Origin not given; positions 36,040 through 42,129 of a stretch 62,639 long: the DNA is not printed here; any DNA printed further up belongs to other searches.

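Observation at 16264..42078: A 25.7 kb single-strand gene train couples giant surface proteins, an S8 protease, an expanded Opp importer and a thiol-redox module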

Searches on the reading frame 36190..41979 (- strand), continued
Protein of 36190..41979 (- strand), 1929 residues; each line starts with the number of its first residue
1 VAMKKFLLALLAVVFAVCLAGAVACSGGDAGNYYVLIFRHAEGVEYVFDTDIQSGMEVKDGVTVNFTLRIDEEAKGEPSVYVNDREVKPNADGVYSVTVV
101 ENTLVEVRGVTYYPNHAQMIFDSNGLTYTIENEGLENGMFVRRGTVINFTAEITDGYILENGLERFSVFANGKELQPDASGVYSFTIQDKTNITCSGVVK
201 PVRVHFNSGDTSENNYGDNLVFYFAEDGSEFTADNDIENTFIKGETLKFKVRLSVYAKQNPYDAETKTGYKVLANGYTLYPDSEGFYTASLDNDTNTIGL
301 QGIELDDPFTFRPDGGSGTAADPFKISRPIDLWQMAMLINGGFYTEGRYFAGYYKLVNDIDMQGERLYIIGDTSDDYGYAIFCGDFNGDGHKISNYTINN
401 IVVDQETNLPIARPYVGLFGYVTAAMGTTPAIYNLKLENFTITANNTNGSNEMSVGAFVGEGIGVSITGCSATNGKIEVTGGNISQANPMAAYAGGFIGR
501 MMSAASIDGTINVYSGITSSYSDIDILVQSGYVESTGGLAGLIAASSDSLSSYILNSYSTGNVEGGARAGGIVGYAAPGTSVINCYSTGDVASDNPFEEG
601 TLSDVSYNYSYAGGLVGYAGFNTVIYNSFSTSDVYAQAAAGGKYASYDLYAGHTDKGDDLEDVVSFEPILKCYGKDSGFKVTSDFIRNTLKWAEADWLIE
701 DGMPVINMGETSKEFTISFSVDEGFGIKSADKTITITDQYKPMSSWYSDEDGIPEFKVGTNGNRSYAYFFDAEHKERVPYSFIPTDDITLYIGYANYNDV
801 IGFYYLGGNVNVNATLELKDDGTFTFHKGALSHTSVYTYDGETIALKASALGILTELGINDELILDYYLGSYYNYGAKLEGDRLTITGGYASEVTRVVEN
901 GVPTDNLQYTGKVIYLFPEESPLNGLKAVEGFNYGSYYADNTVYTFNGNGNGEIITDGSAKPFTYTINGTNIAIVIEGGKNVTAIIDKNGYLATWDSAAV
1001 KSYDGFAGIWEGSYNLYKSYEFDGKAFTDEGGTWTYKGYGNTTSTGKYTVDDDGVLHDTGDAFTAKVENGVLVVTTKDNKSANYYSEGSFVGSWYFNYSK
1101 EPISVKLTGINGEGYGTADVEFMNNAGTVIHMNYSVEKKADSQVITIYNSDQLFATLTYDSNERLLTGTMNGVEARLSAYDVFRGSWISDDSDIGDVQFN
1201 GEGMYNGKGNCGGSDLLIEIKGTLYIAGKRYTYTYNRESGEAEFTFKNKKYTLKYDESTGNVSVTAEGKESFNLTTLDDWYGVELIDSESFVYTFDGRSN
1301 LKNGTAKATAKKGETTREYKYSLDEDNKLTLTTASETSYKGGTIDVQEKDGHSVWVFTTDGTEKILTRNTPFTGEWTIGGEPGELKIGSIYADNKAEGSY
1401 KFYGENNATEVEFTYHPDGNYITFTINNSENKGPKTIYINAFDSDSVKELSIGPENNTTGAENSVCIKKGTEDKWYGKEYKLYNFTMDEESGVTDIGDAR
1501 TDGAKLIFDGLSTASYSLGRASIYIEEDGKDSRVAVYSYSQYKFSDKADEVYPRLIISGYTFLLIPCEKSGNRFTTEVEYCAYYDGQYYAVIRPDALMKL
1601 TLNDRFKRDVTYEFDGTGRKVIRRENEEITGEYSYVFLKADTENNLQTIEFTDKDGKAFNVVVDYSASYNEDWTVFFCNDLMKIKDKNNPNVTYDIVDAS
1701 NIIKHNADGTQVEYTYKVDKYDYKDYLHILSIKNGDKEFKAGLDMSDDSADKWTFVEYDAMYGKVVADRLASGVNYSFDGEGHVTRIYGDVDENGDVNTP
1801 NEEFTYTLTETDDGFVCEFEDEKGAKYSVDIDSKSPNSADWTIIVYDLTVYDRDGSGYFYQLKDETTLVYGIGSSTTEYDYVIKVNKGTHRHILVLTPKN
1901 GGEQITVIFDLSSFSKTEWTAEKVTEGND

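Call 52: find_encoding_contigs(protein=P0191, flank=10000, max_places=1)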
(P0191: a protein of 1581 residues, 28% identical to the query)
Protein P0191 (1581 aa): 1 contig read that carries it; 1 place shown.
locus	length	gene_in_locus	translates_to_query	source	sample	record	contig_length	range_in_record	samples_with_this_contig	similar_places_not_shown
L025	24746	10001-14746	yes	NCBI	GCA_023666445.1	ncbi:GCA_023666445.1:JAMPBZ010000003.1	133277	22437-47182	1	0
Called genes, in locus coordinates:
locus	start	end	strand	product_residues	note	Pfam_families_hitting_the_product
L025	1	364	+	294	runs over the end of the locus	PF01882:DUF58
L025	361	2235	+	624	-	PF07584:BatA, PF13519:VWA_2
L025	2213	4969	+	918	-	PF00092:VWA (weak), PF13519:VWA_2, PF13768:VWA_3 (weak), PF00092:VWA, PF13519:VWA_2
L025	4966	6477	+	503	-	-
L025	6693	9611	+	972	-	-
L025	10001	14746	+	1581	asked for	PF07581:Glug (faint)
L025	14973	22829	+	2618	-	PF00082:Peptidase_S8, PF06280:fn3_5, PF13306:LRR_5, PF13855:LRR_8 (faint), PF13306:LRR_5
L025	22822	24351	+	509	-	-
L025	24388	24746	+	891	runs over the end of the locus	PF00496:SBP_bac_5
